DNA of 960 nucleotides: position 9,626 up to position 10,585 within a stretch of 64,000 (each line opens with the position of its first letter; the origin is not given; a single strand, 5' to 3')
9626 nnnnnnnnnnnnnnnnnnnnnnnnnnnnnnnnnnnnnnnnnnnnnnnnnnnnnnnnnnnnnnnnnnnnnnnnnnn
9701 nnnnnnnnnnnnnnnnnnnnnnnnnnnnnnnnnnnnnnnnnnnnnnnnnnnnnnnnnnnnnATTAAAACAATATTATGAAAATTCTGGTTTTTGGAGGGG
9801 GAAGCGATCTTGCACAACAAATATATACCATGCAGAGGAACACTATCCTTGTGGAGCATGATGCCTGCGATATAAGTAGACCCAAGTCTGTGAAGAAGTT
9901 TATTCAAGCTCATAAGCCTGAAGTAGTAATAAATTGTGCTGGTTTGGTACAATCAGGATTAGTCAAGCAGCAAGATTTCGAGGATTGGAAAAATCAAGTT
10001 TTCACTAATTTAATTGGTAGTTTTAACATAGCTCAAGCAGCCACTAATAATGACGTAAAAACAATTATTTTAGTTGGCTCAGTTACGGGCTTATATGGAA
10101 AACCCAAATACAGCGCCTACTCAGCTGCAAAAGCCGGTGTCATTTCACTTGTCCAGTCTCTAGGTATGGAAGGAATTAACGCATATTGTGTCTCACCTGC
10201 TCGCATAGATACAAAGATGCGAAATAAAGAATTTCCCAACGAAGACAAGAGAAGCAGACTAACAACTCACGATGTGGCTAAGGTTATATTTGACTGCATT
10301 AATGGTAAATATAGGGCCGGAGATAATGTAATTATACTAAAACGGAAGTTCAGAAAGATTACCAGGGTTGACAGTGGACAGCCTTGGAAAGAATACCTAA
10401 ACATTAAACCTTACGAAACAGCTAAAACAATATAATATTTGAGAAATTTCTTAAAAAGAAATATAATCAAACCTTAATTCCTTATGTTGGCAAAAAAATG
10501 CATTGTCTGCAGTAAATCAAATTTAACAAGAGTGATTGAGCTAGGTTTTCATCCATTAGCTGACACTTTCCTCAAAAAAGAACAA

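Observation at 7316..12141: Nucleotide-sugar cassette I: Gmd + RmlD-like reductase + SDR + TylC3-like C-methyltransferase + FdtA-like cupins, pointing to a GDP-linked branched-chain (C-methylated) deoxyhexose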

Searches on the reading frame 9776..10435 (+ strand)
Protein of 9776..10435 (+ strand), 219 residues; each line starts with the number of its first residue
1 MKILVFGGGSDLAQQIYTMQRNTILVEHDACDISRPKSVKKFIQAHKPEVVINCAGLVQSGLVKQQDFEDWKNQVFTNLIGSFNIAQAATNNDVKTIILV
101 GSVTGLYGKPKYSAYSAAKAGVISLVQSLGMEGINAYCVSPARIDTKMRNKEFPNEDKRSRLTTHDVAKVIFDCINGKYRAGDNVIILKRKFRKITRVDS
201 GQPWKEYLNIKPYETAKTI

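Call 3: search_protein_families(library=pfam, proteins=[window:9776-10435:+], max_evalue=0.001)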
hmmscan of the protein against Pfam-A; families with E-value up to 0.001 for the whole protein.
window:9776-10435:+ (219 aa): 7 families
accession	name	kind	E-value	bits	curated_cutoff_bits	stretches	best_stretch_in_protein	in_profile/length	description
PF00106.31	adh_short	-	7.7e-20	71.6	26.6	1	19-156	44-194/195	short chain dehydrogenase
PF13561.12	adh_short_C2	-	3.5e-15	56.6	27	1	30-158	49-189/236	Enoyl-(Acyl carrier protein) reductase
PF08659.16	KR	-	5.1e-15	56.3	22.6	1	11-139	40-173/180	KR domain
PF01370.27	Epimerase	-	1.4e-09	38.2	20.9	1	28-140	45-168/240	NAD dependent epimerase/dehydratase family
PF04321.23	RmlD_sub_bind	-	8e-08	32.1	27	1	1-96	1-96/287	RmlD substrate binding domain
PF02719.21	Polysacc_synt_2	-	9.4e-07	28.7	20.2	1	25-101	55-127/293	Polysaccharide biosynthesis protein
PF16363.11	GDP_Man_Dehyd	-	0.00084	19.3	27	0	18-114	49-140/332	GDP-mannose 4,6 dehydratase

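Call 4: search_protein_families(library=ncbifam, proteins=[window:9776-10435:+], max_evalue=0.001)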
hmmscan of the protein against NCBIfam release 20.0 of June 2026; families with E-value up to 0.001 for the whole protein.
window:9776-10435:+ (219 aa): 151 families (the best 25 are shown)
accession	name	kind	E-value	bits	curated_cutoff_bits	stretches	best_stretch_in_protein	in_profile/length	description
NF009466.0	PRK12826.1-2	subfamily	1.3e-23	83.8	222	1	17-158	46-201/248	3-oxoacyl-ACP reductase FabG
TIGR01830.1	3oxo_ACP_reduc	equivalog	1.3e-19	70.9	297.75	1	20-151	44-188/239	3-oxoacyl-[acyl-carrier-protein] reductase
NF006123.0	PRK08267.1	equivalog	9.6e-18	64.3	261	1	37-185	66-230/261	SDR family oxidoreductase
NF004197.0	PRK05653.1-1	equivalog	3.3e-17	63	332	1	25-162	57-206/249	3-oxoacyl-ACP reductase FabG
NF009464.0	PRK12824.1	subfamily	4.2e-17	62.6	269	1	19-151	50-192/245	3-oxoacyl-ACP reductase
TIGR03971.1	SDR_subfam_1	subfamily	1.4e-16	60.6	300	1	47-167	92-222/271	mycofactocin-coupled SDR family oxidoreductase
NF005806.0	PRK07666.1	equivalog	1.8e-16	60.1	286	1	16-175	48-221/239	3-ketoacyl-ACP reductase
NF004196.0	PRK05650.1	equivalog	7.6e-16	58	297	1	29-211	56-257/272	SDR family oxidoreductase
NF004200.0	PRK05653.1-5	equivalog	1.2e-15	57.8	273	1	11-158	42-200/242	3-oxoacyl-ACP reductase FabG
NF040605.2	mycolic_FabG1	exception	1.4e-15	57.8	420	1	31-154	46-181/233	3-oxoacyl-ACP reductase FabG1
TIGR04316.1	dhbA_paeA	equivalog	1.5e-15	57.5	300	1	13-159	36-195/250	2,3-dihydro-2,3-dihydroxybenzoate dehydrogenase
NF047420.2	EF_P_mod_YmfI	equivalog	2.9e-15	56.7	238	1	15-159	43-192/236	elongation factor P 5-aminopentanone reductase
NF006074.0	PRK08220.1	equivalog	4.2e-15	56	312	1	20-160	43-196/251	2,3-dihydro-2,3-dihydroxybenzoate dehydrogenase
NF005594.0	PRK07326.1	equivalog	9.7e-15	54.7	271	1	26-180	56-221/237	SDR family oxidoreductase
NF052558.1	MBtsdlDhBudC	equivalog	1e-14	54.7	270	1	16-161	44-199/250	meso-2,3-butanediol dehydrogenase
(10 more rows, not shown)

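Call 41: search_solved_structures(query=window:9776-10435:+, max_evalue=0.000001)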
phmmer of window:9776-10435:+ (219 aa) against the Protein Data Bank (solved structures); distinct sequences matched with E-value up to 0.000001: 91 (the best 60 are shown).
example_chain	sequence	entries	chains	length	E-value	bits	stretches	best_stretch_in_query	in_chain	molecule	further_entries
2et6_A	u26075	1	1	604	2e-13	53.5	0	39-135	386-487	(3R)-hydroxyacyl-CoA dehydrogenase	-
4cql_A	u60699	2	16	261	4.9e-12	49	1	45-151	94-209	ESTRADIOL 17-BETA-DEHYDROGENASE 8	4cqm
2pd6_A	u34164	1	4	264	5e-12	49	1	45-151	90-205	Estradiol 17-beta-dehydrogenase 8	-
5ovj_A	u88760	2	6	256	1.9e-11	47.1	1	29-149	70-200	3-oxoacyl-[acyl-carrier-protein] reductase FabG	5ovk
2nm0_A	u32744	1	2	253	2.3e-11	46.8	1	27-155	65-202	Probable 3-oxacyl-(Acyl-carrier-protein) reductase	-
5ovl_A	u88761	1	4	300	2.8e-11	46.5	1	30-149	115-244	3-oxoacyl-[acyl-carrier-protein] reductase FabG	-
3osu_A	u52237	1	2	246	4.4e-11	45.9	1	23-165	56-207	3-oxoacyl-[acyl-carrier-protein] reductase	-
3tzh_A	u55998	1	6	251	4.5e-11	45.8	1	31-159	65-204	3-oxoacyl-[acyl-carrier protein] reductase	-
3sj7_A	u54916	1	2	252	4.8e-11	45.8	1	23-165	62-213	3-oxoacyl-(Acyl-carrier-protein) reductase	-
3ftp_A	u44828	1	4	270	5.1e-11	45.7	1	39-160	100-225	3-oxoacyl-[acyl-carrier protein] reductase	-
1uzm_A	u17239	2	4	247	7.1e-11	45.2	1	41-149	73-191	3-OXOACYL-[ACYL-CARRIER PROTEIN] REDUCTASE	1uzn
3op4_A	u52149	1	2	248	8.3e-11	45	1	31-159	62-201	3-oxoacyl-[acyl-carrier protein] reductase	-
3rro_A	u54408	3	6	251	8.5e-11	44.9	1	31-159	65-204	3-ketoacyl-(acyl-carrier-protein) reductase | 3-oxoacyl-[acyl-carrier protein] reductase | 3-oxoacyl-[acyl-carrier-protein] reductase FabG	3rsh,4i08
5end_A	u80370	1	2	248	1.1e-10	44.5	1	31-159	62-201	3-oxoacyl-[acyl-carrier-protein] reductase FabG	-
9cly_A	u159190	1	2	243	1.4e-10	44.2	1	27-157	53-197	CylG protein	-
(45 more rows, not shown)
